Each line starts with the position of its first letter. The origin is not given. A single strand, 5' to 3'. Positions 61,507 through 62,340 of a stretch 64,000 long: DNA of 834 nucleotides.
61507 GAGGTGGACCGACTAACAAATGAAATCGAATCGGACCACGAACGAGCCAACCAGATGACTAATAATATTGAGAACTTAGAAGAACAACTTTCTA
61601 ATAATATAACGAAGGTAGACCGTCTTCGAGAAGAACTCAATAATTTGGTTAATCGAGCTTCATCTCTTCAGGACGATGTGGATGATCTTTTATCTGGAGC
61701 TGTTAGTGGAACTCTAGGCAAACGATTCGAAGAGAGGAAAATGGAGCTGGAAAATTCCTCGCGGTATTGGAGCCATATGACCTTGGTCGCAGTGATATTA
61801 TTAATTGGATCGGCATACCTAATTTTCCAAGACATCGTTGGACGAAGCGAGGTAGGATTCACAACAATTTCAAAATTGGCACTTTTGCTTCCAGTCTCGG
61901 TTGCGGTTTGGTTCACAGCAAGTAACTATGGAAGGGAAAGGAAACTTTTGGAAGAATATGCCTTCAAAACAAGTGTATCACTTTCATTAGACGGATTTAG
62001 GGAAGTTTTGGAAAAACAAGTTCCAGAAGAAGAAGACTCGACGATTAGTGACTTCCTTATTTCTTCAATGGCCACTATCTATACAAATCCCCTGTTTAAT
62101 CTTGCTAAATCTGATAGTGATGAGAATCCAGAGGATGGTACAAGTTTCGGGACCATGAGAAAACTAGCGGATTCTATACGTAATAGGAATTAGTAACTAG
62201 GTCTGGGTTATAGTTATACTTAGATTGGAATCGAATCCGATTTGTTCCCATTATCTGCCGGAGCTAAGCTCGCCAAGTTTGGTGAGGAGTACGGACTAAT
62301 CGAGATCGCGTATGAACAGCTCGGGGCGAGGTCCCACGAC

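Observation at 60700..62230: Strongly AT-rich foreign gene: cytoplasmic coiled-coil plus 2-TM hairpin protein of unrecognised family (candidate single-gene defence/abortive-infection or provirus membrane effector)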

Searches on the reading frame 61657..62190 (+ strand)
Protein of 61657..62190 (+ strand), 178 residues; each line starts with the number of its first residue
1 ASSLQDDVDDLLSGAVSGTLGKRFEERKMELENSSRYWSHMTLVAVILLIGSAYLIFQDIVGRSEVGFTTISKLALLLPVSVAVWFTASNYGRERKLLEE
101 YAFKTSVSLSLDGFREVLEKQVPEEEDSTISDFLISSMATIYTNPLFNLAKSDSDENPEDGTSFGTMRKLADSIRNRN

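Call 12: search_protein_families(library=pfam, proteins=[window:61657-62190:+], max_evalue=10)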
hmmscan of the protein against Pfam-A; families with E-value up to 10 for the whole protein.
seq(178 aa): 2 families
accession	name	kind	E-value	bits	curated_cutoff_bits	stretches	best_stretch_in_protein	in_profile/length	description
PF03579.19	SHP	-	0.0058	16.7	27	1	30-57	7-34/65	Small hydrophobic protein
PF06617.18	M-inducer_phosp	-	0.029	14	25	1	108-158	153-197/274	M-phase inducer phosphatase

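Call 13: search_protein_families(library=padloc, proteins=[window:61657-62190:+], max_evalue=10)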
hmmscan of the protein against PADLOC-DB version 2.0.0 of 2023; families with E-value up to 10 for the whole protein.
seq(178 aa): 0 families

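Call 21: search_protein_representatives(alignment_id=A2)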
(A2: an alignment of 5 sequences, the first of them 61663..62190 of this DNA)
Query: 5 sequences, 177 profile positions. Proteins with E-value up to 0.001 (for the whole library): 2199; up to 1e-10: 641; up to 1e-30: 50. The best 150 are listed.
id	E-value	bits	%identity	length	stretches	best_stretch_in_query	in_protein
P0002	2.1e-86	304.3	-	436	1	2-177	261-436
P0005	2.1e-77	274.9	-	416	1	2-177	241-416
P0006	2.9e-64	232.1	-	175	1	2-167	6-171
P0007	4.9e-62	224.9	-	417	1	1-171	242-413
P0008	9.6e-59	214.1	-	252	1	2-173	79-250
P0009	3.3e-58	212.4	-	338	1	2-155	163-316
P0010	5.3e-58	211.7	-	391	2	2-164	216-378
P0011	1.3e-57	210.5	-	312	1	2-162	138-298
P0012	9.3e-57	207.7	-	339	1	2-166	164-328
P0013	1.8e-56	206.8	-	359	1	2-164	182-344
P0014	1.8e-56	206.8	-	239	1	3-167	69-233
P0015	2.7e-56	206.2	-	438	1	2-163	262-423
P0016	1.6e-53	197.1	-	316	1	2-153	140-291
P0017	1.7e-53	197.1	-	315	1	3-162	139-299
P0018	2.1e-53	196.7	-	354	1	2-160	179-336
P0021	1.1e-52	194.4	-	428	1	2-176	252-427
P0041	2.4e-45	170.5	-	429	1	2-175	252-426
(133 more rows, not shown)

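Call 28: search_dna_similar(query=window:61663-62190:+, collection=phages, mode=protein, max_evalue=0.001)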
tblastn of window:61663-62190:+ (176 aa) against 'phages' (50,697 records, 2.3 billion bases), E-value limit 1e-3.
Records with a match: 1; places in all: 1; records where one place covers at least 80% of the query: 1.
Best place of each record, by identity: <60% 1.
By first word of the organism name: Riemerella 1.
By host as written in the record: Riemerella anatipestifer RA21 1.
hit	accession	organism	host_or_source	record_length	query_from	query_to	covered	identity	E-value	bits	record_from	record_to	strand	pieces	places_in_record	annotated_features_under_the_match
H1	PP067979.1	Riemerella phage vB_RanS_GDF21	Riemerella anatipestifer RA21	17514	3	143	80%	25.6%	1e-5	50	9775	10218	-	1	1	hypothetical protein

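Call 29: search_dna_similar(query=window:61663-62190:+, collection=plasmids, mode=protein, max_evalue=0.001)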
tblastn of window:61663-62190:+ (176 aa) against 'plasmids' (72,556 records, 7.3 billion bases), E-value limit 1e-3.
Records with a match: 25; places in all: 25; records where one place covers at least 80% of the query: 22.
Best place of each record, by identity: <60% 25.
By first word of the organism name: Acinetobacter 24; Hymenobacter 1.
By predicted mobility (MOB-suite, as given by PLSDB): mobilizable 22; non-mobilizable 3.
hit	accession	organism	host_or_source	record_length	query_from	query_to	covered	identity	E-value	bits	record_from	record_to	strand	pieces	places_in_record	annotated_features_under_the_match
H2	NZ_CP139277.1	Acinetobacter pittii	Homo sapiens,Peritoneal Dialysis Fluid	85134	6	173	95%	29.3%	6e-10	64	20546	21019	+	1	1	hypothetical protein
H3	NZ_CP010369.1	Acinetobacter nosocomialis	Homo sapiens,excreted bodily substance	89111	6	173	95%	29.3%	6e-10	64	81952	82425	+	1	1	hypothetical protein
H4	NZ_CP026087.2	Acinetobacter pittii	Homo sapiens,Pure Culture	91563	6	173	95%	29.3%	6e-10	64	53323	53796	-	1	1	hypothetical protein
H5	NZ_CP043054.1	Acinetobacter pittii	Homo sapiens,urine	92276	6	173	95%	29.3%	6e-10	64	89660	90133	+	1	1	hypothetical protein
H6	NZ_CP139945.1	Acinetobacter pittii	Homo sapiens,cell culture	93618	6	173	95%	29.3%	6e-10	64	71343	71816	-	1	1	hypothetical protein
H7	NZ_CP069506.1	Acinetobacter pittii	-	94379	6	173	95%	29.3%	6e-10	64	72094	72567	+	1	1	hypothetical protein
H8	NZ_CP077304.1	Acinetobacter pittii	-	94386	6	173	95%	29.3%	6e-10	64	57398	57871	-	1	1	hypothetical protein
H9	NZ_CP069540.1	Acinetobacter pittii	-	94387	6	173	95%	29.3%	6e-10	64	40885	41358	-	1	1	hypothetical protein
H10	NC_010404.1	Acinetobacter baumannii AYE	-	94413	6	173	95%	29.3%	6e-10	64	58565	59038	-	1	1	hypothetical protein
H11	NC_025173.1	Acinetobacter pittii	-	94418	6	173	95%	29.3%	6e-10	64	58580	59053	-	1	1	hypothetical protein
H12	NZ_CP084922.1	Acinetobacter pittii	Groundwater from ...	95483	6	173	95%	29.3%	6e-10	64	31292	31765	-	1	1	hypothetical protein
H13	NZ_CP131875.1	Acinetobacter pittii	Homo sapiens,culture,urine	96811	6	173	95%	29.3%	6e-10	64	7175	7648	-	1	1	hypothetical protein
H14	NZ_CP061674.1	Acinetobacter seifertii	Homo sapiens,blood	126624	6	173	95%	29.3%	6e-10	64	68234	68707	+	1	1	hypothetical protein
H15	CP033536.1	Acinetobacter pittii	Homo sapiens,Bacterial culture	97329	6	143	78%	34.7%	2e-9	62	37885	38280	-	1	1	none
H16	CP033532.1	Acinetobacter pittii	Homo sapiens,Bacterial culture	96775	6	143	78%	34.7%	3e-9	62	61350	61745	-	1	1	none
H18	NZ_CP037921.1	Hymenobacter radiodurans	single cell,soil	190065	1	174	99%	26.0%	2e-10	65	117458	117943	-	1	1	hypothetical protein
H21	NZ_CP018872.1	Acinetobacter haemolyticus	Homo sapiens,cell culture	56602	6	173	95%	26.0%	4e-9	62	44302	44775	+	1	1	hypothetical protein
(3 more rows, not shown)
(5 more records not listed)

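Call 30: get_annotated_region(hit=H10, flank=8000)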
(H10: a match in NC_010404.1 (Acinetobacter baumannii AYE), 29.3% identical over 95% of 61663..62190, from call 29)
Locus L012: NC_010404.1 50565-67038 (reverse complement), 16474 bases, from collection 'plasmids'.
description: Acinetobacter baumannii AYE plasmid p3ABAYE, complete sequence
organism: Acinetobacter baumannii AYE (NCBI taxid 509173)
taxonomy: Bacteria; Pseudomonadota; Gammaproteobacteria; Moraxellales; Moraxellaceae; Acinetobacter; Acinetobacter baumannii; Acinetobacter baumannii AYE
host: -; source: -; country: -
typing (MOB-suite, as given by PLSDB): mobilizable; replicon rep_cluster_639; relaxase MOBP
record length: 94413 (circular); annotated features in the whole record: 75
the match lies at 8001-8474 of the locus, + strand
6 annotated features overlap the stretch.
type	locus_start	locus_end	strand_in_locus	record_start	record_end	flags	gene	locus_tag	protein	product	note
CDS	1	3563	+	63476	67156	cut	brxC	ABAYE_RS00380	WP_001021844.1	BREX system P-loop protein BrxC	-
CDS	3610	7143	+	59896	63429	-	pglX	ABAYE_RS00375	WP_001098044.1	BREX-1 system adenine-specific DNA-methyltransferase PglX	GO:0006306 - DNA methylation [Evidence IEA]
CDS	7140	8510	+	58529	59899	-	-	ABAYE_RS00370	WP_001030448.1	hypothetical protein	-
CDS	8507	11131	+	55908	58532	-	pglZ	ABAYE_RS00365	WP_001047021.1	BREX-1 system phosphatase PglZ type A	-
CDS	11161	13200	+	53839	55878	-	brxL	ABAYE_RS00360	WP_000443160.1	protease Lon-related BREX system protein BrxL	GO:0008150 - biological_process [Evidence IEA]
CDS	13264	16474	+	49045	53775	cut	-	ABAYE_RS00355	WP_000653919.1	AAA domain-containing protein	-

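Call 31: get_annotated_region(hit=H1, flank=6000)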
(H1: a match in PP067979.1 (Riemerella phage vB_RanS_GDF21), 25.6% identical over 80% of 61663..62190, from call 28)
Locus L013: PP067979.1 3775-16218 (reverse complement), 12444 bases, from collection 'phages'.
description: Riemerella phage vB_RanS_GDF21 genomic sequence.
organism: Riemerella phage vB_RanS_GDF21 (NCBI taxid 3113642)
taxonomy: Viruses; Duplodnaviria; Heunggongvirae; Uroviricota; Caudoviricetes
host: Riemerella anatipestifer RA21; source: duck excrement; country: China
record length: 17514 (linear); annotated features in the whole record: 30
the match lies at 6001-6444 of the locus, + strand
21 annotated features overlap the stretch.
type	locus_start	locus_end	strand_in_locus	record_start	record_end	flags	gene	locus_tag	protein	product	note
CDS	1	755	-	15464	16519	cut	-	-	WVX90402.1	hypothetical protein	-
CDS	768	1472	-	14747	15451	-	-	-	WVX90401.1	hypothetical protein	conserved phage C-terminal domain-containing protein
CDS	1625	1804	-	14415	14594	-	-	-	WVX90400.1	hypothetical protein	-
CDS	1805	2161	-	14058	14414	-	-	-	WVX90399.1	DUF3127 domain-containing protein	-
CDS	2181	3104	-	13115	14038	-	-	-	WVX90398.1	hypothetical protein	-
CDS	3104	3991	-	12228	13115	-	-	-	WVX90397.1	recombinase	recombinase RecT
CDS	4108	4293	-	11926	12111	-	-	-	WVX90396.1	hypothetical protein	-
CDS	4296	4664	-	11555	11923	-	-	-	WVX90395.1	hypothetical protein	-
CDS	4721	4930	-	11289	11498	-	-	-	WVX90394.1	hypothetical protein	-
CDS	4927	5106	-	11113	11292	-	-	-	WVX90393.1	ATP-dependent Lon protease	-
CDS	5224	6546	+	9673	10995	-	-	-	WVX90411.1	hypothetical protein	-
CDS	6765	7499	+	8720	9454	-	-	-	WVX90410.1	helix-turn-helix domain containing protein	-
CDS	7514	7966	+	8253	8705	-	-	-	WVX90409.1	hypothetical protein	-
CDS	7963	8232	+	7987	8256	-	-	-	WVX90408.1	hypothetical protein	-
CDS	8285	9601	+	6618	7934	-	-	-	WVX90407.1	integrase/recombinase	-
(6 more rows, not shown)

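Call 32: get_annotated_region(hit=H18, flank=8000)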
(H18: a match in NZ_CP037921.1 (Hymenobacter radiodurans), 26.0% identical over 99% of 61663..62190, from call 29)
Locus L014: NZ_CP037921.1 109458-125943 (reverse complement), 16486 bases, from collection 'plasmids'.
description: Hymenobacter radiodurans strain 17J36-26 plasmid unnamed1, complete sequence
organism: Hymenobacter radiodurans (NCBI taxid 2496028)
taxonomy: Bacteria; Bacteroidota; Cytophagia; Cytophagales; Hymenobacteraceae; Hymenobacter; Hymenobacter radiodurans
host: -; source: single cell,soil; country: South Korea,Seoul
typing (MOB-suite, as given by PLSDB): non-mobilizable
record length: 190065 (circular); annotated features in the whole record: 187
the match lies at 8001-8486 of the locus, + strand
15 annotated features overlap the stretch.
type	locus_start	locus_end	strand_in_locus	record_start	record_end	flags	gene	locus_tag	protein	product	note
CDS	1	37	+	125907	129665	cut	-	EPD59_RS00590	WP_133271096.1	hypothetical protein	-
CDS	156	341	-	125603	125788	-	-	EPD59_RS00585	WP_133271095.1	hypothetical protein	-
CDS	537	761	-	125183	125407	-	-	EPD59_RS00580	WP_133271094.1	hypothetical protein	-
CDS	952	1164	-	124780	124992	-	-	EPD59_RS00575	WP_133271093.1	hypothetical protein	-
CDS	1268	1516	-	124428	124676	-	-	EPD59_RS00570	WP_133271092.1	hypothetical protein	-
CDS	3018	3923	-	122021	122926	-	-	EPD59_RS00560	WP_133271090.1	sugar transferase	-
CDS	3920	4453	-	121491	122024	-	-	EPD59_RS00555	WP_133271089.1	hypothetical protein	-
CDS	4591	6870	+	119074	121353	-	-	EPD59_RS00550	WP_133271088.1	P-loop NTPase fold protein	-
CDS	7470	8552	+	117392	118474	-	-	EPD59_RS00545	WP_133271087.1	hypothetical protein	-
CDS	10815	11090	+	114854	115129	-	-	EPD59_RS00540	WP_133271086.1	hypothetical protein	-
CDS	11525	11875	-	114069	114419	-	-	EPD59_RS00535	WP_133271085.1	hypothetical protein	-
CDS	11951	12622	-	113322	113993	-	-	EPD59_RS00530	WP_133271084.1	hypothetical protein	-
CDS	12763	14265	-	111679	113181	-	-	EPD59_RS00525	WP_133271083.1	DUF4041 domain-containing protein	-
CDS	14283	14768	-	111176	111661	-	-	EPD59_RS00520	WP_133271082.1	NINE protein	-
CDS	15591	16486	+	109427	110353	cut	-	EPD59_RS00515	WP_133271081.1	hypothetical protein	-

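Call 44: search_protein_families(library=padloc, alignment_id=A4, max_evalue=1)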
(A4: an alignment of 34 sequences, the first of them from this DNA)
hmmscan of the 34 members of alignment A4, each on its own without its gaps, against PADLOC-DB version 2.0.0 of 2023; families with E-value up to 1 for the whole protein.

A. member 1, seq(178 aa): 0 families

B. families by the number of members that match (of 34 scanned): 13 families
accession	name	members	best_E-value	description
PDLC02363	PycTM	1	0.0016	-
PDLC02354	AbiZ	1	0.0017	AbiZ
PDLC01794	CARF1--CARF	1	0.0025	-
PDLC01174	CorA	1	0.0057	CorA-like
PDLC04083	SIR2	1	0.0063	-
PDLC02235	AbiEi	1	0.0092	AbiEi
PDLC02526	PglX|PglXI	1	0.0095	PglX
PDLC04571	PDC-M31B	1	0.013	-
PDLC00707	Effector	1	0.017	2TM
PDLC04186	HEC-01B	1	0.02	-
PDLC03963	SoFic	1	0.025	-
PDLC02905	pVip-kinase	1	0.025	Viperin-kinase fusion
PDLC00462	JetA1|JetA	1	0.056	DUF5716 domain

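Call 46: search_solved_structures(query=A4, max_evalue=1)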
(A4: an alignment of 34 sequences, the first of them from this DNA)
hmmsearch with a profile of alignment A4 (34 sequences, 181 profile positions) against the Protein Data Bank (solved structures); distinct sequences matched with E-value up to 1: 5.
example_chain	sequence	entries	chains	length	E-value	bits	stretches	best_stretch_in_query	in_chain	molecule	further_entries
7ev8_A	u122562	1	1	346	0.17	14.3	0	122-162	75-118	Nucleoprotein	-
1mql_B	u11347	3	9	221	0.42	13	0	17-56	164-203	Hemagglutinin HA2 chain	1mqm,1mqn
7k37_B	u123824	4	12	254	0.72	12.3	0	17-62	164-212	Hemagglutinin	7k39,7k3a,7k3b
6b85_J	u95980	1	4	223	0.73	12.2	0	30-89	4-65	TMHC4_R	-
11kc_A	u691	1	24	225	0.85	12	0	30-89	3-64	Designed nanoparticle O43-TM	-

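Call 47: find_homologous_proteins(query=A4, max_evalue=0.00001)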
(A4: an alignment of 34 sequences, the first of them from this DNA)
Query A4 (34 sequences) (178 aa, profile of the alignment): 8 proteins with E <= 0.00001 among 6613 candidates.
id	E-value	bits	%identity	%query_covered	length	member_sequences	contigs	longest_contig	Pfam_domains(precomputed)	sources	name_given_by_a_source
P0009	1.4e-53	199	45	82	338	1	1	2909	-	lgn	-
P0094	3.8e-45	171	32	74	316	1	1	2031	PF06419.18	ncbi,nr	ncbi:MAG: hypothetical protein OXF77_00965, partial [Thaumarchaeota archaeon]|nr:hypothetical protei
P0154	1.9e-38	149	31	74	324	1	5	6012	-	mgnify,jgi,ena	mgnify:CR=1 FL=1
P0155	2.0e-37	146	31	92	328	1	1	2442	-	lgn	-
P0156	2.8e-37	146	30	74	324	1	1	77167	-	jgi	-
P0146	1.9e-35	140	27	80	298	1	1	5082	-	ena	-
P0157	5.6e-26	109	28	80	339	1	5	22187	-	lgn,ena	-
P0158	9.4e-23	98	26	64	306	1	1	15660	-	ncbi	-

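Call 61: search_protein_families(library=phrogs, alignment_id=A4, max_evalue=0.001)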
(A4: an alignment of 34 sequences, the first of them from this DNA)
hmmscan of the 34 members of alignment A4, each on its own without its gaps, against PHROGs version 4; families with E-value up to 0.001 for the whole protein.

A. member 1, seq(178 aa): 0 families

B. families by the number of members that match (of 34 scanned): 2 families
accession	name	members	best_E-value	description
phrog_30912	-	11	5.1e-07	-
phrog_34659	-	5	7.9e-08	-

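Call 62: find_related_loci(query=A2, collection=viral_contigs, flank=10000)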
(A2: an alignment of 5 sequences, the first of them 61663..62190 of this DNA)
Query A2 (176 aa) in viral_contigs; peptide patterns used: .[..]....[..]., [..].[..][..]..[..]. (x = any residue, [..] = any of these).
58 stretches matched a pattern, but none encodes a relative of the query by tblastn (E <= 1e-3).

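Call 71: find_encoding_contigs(protein=P0156, flank=8000, max_places=3)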
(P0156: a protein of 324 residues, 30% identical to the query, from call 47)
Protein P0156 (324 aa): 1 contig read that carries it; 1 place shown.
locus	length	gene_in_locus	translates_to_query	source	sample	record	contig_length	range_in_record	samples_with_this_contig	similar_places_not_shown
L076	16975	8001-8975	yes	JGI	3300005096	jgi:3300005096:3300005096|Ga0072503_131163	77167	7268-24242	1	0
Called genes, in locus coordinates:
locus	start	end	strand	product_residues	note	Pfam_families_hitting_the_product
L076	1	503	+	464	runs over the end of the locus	PF07992:Pyr_redox_2, PF01134:GIDA (faint), PF13738:Pyr_redox_3, PF00070:Pyr_redox, PF02852:Pyr_redox_dim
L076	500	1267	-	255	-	-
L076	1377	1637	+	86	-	-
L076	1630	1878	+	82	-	PF16367:RRM_7 (weak), PF00076:RRM_1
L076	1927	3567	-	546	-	PF04851:ResIII, PF18766:SWI2_SNF2, PF00270:DEAD, PF00271:Helicase_C, PF02467:Whib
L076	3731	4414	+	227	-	PF00072:Response_reg, PF00486:Trans_reg_C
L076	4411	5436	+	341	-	PF00512:HisKA, PF02518:HATPase_c, PF13589:HATPase_c_3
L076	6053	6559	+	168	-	-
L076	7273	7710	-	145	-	-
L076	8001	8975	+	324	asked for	-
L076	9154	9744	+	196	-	-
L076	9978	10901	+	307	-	PF00389:2-Hacid_dh, PF02826:2-Hacid_dh_C, PF03446:NAD_binding_2 (weak)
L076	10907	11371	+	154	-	PF01243:PNPOx_N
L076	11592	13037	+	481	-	-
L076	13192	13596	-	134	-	PF01850:PIN, PF13470:PIN_3, PF24109:DUF7384 (faint)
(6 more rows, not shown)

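Call 72: find_encoding_contigs(protein=P0157, flank=8000, max_places=3)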
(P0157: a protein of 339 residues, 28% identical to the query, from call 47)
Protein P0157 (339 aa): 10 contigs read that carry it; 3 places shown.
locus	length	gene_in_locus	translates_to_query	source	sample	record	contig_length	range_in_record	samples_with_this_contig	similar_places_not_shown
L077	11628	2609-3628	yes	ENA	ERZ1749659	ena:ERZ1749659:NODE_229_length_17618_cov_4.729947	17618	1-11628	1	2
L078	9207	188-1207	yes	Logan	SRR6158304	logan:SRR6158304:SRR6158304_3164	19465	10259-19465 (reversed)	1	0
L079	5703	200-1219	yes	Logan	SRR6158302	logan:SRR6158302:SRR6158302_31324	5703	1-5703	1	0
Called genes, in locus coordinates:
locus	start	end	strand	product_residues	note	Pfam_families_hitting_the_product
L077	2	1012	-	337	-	?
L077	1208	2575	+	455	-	PF00587:tRNA-synt_2b, PF03129:HGTP_anticodon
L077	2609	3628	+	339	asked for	-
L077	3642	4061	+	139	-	-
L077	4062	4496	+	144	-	PF01451:LMWPc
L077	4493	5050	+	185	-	PF06821:Ser_hydrolase, PF12697:Abhydrolase_6 (faint)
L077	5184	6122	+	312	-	PF00389:2-Hacid_dh, PF02826:2-Hacid_dh_C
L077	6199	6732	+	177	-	PF00300:His_Phos_1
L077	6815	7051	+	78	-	-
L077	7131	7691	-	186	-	PF20803:PaaX_M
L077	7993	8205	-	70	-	-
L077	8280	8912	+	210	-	PF03575:Peptidase_S51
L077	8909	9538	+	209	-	PF13529:Peptidase_C39_2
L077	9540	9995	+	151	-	PF01243:PNPOx_N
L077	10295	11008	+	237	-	PF03807:F420_oxidored (weak), PF02153:PDH_N, PF20463:PDH_C (weak)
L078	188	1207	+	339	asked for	-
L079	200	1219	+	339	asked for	-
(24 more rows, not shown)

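Call 73: find_encoding_contigs(protein=P0158, flank=8000, max_places=3)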
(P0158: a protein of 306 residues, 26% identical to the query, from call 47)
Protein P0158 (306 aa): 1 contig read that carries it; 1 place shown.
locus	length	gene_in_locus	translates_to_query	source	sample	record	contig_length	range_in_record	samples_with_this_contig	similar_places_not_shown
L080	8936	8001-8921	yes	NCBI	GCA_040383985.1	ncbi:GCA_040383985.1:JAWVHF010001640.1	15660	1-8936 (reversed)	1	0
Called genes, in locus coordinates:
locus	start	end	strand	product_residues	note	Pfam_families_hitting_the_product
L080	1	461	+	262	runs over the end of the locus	PF00702:Hydrolase (weak), PF05116:S6PP (faint), PF08282:Hydrolase_3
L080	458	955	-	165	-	PF05257:CHAP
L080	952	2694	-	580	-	PF01935:DUF87, PF12846:AAA_10, PF19044:P-loop_TraG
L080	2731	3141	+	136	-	PF00383:dCMP_cyt_deam_1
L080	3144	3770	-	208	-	PF26593:TraC-like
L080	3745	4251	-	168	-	PF12666:PrgI (weak)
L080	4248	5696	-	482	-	PF18895:T4SS_pilin, PF19590:TrbL_3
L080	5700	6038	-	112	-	PF04956:TrbC, PF18895:T4SS_pilin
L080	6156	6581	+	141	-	-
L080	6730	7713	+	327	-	-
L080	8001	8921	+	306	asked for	-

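Call 92: predict_structure(alignment_id=A4)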
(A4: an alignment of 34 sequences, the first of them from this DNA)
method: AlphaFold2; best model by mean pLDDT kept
length: 178 residues; sequences in the alignment: 34
mean_pLDDT: 84.3   pTM: 0.68
mean pLDDT of the five models: 84.3, 83.7, 82.2, 79.9, 79.3
residues with pLDDT >= 90: 62; 70-90: 101; 50-70: 15; < 50: 0
segments of 3 or more residues with pLDDT < 50: none
pLDDT, mean of each block of 10 residues (from residue 1): 73 74 89 95 96 92 82 92 94 91 87 82 83 82 79 68 71 89
secondary structure, 60 per line:
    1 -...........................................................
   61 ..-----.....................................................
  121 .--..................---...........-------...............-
elements in order: H2-62 H68-121 H124-141 H145-155 H163-177
